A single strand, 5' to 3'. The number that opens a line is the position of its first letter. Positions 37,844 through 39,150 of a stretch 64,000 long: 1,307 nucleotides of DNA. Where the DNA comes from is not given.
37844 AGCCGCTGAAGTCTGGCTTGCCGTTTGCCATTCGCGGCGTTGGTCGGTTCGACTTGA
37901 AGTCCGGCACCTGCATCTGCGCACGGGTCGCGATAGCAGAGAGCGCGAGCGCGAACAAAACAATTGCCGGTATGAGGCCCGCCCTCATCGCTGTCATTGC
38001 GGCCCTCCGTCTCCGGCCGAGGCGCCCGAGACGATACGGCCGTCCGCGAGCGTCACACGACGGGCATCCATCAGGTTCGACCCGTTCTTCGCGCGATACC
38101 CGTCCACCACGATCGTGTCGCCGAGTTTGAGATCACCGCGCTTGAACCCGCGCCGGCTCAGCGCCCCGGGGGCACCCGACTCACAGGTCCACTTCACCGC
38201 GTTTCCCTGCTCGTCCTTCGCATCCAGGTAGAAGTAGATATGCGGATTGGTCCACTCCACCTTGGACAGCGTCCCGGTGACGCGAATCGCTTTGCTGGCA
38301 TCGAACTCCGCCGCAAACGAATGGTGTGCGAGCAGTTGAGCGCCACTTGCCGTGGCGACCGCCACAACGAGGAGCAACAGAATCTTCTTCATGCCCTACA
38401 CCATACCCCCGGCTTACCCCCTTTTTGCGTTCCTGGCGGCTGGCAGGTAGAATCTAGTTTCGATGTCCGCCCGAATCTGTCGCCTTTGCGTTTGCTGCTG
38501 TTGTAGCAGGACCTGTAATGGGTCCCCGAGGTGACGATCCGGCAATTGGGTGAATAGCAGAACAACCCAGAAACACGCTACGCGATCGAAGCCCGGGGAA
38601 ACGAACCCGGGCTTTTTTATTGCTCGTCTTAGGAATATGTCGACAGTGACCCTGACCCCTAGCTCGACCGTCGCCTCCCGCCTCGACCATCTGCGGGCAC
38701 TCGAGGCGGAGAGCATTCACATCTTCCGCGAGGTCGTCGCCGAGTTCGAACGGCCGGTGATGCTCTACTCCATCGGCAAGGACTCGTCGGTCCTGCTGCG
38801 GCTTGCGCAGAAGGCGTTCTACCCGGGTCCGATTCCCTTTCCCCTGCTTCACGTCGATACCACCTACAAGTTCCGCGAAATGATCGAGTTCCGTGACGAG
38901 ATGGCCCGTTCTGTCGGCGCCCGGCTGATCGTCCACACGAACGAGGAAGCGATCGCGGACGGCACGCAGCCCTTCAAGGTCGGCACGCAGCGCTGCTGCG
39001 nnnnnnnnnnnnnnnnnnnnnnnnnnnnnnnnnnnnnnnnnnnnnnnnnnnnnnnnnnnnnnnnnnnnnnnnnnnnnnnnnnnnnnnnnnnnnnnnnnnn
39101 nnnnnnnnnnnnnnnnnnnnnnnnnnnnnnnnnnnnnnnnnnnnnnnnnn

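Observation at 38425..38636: Polycysteine leader peptide plus terminator: candidate Cys-sensing attenuator of cysDNH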

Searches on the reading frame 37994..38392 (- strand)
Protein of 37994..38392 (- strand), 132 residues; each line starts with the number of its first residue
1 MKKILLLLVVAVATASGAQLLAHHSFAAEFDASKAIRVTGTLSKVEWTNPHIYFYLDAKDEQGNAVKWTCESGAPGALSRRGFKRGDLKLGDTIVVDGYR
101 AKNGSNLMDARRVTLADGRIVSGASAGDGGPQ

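Call 6: search_protein_families(library=pfam, proteins=[window:37994-38392:-])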
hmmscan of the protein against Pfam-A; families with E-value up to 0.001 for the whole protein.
window:37994-38392:- (132 aa): 1 family
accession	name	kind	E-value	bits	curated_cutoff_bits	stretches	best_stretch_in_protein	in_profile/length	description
PF19649.4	DUF6152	-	1.2e-28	99.5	27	1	16-105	5-93/98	Family of unknown function (DUF6152)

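Call 9: search_protein_families(library=ncbifam, proteins=[window:37994-38392:-])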
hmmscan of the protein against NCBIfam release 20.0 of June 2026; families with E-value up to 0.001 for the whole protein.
window:37994-38392:- (132 aa): 0 families

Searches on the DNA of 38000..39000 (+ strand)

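Call 4: search_rna_families(source=window, start=38000, end=39000, threshold=evalue, max_evalue=10, show_alignments=3)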
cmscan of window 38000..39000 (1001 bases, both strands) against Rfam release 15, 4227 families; matches with E-value up to 10: 3.
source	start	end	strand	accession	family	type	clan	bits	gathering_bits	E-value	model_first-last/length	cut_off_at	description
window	38491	38510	+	RF03131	L25-Gammaproteobacteria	Cis-reg; leader;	-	14.4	34.1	9.2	1-26/26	no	L25-Gammaproteobacteria ribosomal protein leader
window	38589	38667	-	RF02236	asX2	Gene; sRNA;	-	14.2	70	7.2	1-87/87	no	Xanthomonas sRNA asX2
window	38383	38517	+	RF02174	SMAD5-AS1_2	Gene; lncRNA;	-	11.1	50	4.7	1-129/129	no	SMAD5 antisense RNA 1 conserved region 2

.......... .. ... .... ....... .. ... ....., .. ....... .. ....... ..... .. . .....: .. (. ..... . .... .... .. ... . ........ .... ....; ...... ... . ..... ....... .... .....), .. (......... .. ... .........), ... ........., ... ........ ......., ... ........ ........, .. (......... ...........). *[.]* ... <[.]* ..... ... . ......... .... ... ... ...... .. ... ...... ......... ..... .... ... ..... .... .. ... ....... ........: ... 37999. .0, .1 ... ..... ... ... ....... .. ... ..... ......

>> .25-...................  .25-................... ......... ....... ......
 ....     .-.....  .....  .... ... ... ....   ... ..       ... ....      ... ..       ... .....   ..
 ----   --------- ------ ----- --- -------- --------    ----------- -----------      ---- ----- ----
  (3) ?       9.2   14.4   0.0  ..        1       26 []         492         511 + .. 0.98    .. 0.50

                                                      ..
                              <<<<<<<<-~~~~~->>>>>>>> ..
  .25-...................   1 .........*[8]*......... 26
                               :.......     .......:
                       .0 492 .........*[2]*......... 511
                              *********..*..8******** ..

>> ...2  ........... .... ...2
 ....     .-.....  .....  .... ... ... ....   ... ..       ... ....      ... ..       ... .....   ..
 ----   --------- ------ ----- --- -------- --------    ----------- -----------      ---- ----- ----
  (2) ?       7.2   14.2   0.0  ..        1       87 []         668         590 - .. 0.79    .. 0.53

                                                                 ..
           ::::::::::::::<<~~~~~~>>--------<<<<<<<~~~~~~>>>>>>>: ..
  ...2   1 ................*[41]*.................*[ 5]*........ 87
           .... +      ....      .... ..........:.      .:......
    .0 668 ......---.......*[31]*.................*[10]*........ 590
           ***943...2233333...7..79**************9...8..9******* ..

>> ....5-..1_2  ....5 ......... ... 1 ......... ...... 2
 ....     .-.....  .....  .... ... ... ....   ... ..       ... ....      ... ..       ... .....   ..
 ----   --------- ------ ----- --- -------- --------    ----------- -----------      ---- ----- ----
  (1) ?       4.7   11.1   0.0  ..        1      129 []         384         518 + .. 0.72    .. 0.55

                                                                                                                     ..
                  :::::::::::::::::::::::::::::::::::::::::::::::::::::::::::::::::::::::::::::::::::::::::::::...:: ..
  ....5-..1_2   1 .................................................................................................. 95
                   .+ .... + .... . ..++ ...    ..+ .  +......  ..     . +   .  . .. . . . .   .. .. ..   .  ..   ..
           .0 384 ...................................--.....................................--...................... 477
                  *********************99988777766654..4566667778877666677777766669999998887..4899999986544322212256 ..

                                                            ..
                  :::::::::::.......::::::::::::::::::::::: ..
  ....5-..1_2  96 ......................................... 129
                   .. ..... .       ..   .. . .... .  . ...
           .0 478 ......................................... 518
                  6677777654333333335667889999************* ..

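Call 58: build_rna_model(alignment_id=A2, structure=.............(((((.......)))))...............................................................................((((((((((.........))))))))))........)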
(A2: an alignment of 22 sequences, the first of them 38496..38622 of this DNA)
Model R1 built from alignment A2 (22 sequences, 146 columns); structure: as given.
model positions 125; base pairs 15; branch points 1; effective number of sequences 4.91; information 0.59 bits per position. Calibrated on 0.2 Mb of random sequence (short: E-values are rough).
structure used (alignment columns):
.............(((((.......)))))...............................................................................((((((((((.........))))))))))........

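Call 59: search_with_rna_model(model_id=R1, sources=[window, L001, L002, L003, L004, L005, L006, L007, L008, L009, L010, L011, L012, L013, L014, L015, L016, L017, L018, L019, L020, L021, L022, L023, L024, L025, L026, L027, L028, L029, L030, L031, L032, L033, L034, L035, L036, L037, L038, L039, L040, L041, L042, L043, L044, L045, L046, L047, L048, L049, L050, L051, L052, L053, L054, L055, L056, L057, L058, L059, L060, L061, L062, L063, L064, L065, L066, L067, L068, L069, L070, L071, L072, L073, L074, L075, L076, L077, L078, L079, L080], max_evalue=1, make_alignment=true)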
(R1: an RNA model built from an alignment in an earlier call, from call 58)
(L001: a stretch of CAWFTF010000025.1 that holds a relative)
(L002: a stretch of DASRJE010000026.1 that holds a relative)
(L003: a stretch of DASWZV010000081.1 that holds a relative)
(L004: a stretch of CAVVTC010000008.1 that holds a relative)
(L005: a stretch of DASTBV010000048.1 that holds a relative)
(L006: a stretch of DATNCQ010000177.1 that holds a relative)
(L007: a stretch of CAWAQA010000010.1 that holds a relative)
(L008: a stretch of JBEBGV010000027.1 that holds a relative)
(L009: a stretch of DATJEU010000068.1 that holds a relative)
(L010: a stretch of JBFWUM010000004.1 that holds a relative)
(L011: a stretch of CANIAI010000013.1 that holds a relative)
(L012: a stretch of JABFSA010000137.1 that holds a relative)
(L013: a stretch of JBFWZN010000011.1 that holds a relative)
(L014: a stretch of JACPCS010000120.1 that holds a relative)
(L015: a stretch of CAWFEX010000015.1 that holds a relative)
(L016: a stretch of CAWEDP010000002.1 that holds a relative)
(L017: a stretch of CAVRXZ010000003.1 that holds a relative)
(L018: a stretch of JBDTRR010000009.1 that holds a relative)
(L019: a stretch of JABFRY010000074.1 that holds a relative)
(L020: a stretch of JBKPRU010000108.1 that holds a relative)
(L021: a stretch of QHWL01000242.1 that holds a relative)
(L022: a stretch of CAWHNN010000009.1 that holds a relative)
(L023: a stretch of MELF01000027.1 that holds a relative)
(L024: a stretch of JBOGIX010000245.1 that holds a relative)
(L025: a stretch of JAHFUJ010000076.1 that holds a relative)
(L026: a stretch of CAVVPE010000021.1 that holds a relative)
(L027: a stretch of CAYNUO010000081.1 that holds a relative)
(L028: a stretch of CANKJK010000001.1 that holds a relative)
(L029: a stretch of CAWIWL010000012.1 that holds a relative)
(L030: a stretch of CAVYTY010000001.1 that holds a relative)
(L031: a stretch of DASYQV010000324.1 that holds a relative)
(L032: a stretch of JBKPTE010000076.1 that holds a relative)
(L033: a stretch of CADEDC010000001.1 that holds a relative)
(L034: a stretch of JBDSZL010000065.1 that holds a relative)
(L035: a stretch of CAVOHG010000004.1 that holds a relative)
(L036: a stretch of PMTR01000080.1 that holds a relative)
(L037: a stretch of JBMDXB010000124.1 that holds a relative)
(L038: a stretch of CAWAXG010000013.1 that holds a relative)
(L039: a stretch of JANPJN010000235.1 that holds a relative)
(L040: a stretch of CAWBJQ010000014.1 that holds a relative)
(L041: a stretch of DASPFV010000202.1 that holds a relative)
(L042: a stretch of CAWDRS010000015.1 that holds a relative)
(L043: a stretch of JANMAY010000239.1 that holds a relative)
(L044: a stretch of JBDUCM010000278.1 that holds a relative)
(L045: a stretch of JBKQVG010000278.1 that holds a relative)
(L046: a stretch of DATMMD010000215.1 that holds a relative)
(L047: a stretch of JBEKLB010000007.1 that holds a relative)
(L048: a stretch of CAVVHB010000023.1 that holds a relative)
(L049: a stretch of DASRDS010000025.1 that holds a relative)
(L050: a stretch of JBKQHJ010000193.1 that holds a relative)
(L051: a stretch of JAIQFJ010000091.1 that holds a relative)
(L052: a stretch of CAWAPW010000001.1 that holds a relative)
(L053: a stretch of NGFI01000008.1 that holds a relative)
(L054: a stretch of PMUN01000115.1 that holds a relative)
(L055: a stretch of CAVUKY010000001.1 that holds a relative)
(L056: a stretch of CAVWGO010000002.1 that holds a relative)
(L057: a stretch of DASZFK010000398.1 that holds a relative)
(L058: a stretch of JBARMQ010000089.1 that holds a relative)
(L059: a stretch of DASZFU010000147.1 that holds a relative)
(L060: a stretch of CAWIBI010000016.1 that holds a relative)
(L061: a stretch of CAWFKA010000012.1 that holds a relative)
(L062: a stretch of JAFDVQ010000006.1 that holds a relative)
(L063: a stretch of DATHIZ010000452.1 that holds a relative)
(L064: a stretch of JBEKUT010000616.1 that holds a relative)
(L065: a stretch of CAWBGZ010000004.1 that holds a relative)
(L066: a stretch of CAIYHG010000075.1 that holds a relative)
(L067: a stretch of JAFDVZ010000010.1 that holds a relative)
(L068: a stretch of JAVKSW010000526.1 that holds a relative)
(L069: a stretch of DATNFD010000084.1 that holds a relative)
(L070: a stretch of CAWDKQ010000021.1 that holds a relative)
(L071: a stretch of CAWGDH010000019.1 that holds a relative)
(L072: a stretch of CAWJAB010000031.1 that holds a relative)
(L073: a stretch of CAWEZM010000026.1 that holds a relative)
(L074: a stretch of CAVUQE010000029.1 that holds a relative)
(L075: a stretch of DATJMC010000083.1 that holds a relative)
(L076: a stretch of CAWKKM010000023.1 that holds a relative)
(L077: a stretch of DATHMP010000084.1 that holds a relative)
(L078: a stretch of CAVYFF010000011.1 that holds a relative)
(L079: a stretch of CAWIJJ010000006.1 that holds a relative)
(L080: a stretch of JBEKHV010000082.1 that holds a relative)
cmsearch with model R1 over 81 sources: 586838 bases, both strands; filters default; matches with E-value up to 1: 46.
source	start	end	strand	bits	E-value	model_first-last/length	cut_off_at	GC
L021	273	406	+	111.2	4.5e-20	1-125/125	no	0.52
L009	2852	2979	+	108.9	1.3e-19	1-125/125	no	0.54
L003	2803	2930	+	108.7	1.5e-19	1-125/125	no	0.59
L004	2791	2917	+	108.2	1.9e-19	1-125/125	no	0.58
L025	2304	2438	+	107.5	2.6e-19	1-125/125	no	0.56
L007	2873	3000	+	102.7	2.4e-18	1-125/125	no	0.55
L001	2861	2985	+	102.3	2.9e-18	1-125/125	no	0.54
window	38496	38622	+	101.3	4.6e-18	1-125/125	no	0.54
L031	2857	2990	+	100.6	6.3e-18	1-125/125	no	0.54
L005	2882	2998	+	96.1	5.2e-17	1-125/125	no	0.54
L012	2857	2991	+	95.6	6.7e-17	1-125/125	no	0.57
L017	2829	2958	+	94.2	1.3e-16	1-125/125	no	0.57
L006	2786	2915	+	93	2.2e-16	1-125/125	no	0.59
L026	2777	2902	+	92.8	2.4e-16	1-125/125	no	0.55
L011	2833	2951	+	91.9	3.7e-16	1-125/125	no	0.61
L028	2829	2954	+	89.2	1.3e-15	1-125/125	no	0.63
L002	2838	2963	+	88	2.2e-15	1-125/125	no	0.56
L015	2809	2942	+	86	5.7e-15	1-125/125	no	0.52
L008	2839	2960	+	85.2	8.4e-15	1-125/125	no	0.61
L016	2794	2919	+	83.4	2e-14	1-125/125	no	0.63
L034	2843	2965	+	78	2.3e-13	1-125/125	no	0.64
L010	2856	2984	+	78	2.4e-13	1-125/125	no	0.59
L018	2817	2944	+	76.7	4.3e-13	1-125/125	no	0.58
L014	2068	2198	+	76.1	5.8e-13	1-125/125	no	0.6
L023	2148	2282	+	73.3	2.1e-12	1-125/125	no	0.62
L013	2855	2983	+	72.9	2.6e-12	1-125/125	no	0.62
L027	2809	2937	+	62.2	3.8e-10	1-125/125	no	0.64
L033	1786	1927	+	43.3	2.5e-06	1-125/125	no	0.56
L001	1299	1443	-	33.9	0.0002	1-125/125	no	0.59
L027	2479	2603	-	33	0.0003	1-125/125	no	0.65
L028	2563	2685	-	27.7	0.0036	1-125/125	no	0.6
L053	1981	2101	+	25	0.013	1-125/125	no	0.69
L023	2248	2277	-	23.4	0.026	89-117/125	no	0.73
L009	2944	3039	-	23.2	0.03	36-117/125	no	0.59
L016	2887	2950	-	22.6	0.039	55-117/125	no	0.58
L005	2966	3013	-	21.7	0.06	69-117/125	no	0.46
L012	2957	2984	-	20.9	0.084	91-117/125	no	0.68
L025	2404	2468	-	20.2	0.12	52-117/125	no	0.51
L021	373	399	-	19.7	0.15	91-117/125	no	0.59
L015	2908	2935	-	18.4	0.28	91-117/125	no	0.61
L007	2967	2993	-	18.4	0.28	91-117/125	no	0.59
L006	2880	2908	-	16.2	0.76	91-117/125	no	0.62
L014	2165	2213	-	16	0.84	70-117/125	no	0.61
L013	2952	2974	-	15.7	0.95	93-116/125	no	0.74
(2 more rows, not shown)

Alignment A3: 46 matches aligned to the model, 209 columns, each read 5' to 3' on its own strand. Consensus structure (alignment columns), stored with it:
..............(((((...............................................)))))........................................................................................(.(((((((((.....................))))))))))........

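Call 60: search_with_rna_model(model_id=R1, sources=[window, L001, L002, L003, L004, L005, L006, L007, L008, L009, L010, L011, L012, L013, L014, L015, L016, L017, L018, L021, L023, L025, L026, L027, L028, L031, L034], max_evalue=1e-9, make_alignment=true)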
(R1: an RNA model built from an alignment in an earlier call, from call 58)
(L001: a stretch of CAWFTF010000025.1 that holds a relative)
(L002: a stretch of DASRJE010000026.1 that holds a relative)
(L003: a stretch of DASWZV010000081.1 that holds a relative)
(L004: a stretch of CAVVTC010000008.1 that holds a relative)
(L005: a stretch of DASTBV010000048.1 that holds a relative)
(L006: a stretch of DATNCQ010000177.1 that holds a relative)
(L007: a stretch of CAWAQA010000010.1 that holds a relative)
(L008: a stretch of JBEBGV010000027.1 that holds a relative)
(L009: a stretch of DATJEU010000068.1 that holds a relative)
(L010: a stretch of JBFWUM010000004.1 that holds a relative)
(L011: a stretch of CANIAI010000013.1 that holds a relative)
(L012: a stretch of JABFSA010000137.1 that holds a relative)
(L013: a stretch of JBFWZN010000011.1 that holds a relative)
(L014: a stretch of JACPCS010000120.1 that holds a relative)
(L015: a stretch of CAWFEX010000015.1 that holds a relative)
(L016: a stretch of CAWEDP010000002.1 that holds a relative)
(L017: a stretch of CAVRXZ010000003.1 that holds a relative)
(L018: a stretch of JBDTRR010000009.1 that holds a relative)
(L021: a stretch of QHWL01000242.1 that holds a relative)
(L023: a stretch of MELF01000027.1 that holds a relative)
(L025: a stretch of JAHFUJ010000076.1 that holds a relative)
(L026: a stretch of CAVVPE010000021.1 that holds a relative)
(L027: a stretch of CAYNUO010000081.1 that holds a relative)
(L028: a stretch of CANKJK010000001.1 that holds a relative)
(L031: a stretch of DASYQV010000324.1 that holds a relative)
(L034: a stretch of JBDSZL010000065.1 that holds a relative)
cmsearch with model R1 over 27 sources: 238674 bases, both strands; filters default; matches with E-value up to 1e-9: 27.
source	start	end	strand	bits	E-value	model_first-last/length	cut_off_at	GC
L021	273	406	+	111.2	1.8e-20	1-125/125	no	0.52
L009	2852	2979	+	108.9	5.4e-20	1-125/125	no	0.54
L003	2803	2930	+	108.7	6.1e-20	1-125/125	no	0.59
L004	2791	2917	+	108.2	7.7e-20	1-125/125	no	0.58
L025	2304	2438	+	107.5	1.1e-19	1-125/125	no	0.56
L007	2873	3000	+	102.7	9.7e-19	1-125/125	no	0.55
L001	2861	2985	+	102.3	1.2e-18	1-125/125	no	0.54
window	38496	38622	+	101.3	1.9e-18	1-125/125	no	0.54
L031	2857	2990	+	100.6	2.5e-18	1-125/125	no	0.54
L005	2882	2998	+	96.1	2.1e-17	1-125/125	no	0.54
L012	2857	2991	+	95.6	2.7e-17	1-125/125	no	0.57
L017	2829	2958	+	94.2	5.2e-17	1-125/125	no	0.57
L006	2786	2915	+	93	9e-17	1-125/125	no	0.59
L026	2777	2902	+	92.8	9.6e-17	1-125/125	no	0.55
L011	2833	2951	+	91.9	1.5e-16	1-125/125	no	0.61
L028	2829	2954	+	89.2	5.3e-16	1-125/125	no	0.63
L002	2838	2963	+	88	9.1e-16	1-125/125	no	0.56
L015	2809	2942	+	86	2.3e-15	1-125/125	no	0.52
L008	2839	2960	+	85.2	3.4e-15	1-125/125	no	0.61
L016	2794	2919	+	83.4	8e-15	1-125/125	no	0.63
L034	2843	2965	+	78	9.5e-14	1-125/125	no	0.64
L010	2856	2984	+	78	9.8e-14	1-125/125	no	0.59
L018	2817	2944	+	76.7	1.7e-13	1-125/125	no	0.58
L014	2068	2198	+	76.1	2.4e-13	1-125/125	no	0.6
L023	2148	2282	+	73.3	8.7e-13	1-125/125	no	0.62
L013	2855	2983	+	72.9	1.1e-12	1-125/125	no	0.62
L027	2809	2937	+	62.2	1.6e-10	1-125/125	no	0.64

Alignment A4: 27 matches aligned to the model, 149 columns, each read 5' to 3' on its own strand. Consensus structure (alignment columns), stored with it:
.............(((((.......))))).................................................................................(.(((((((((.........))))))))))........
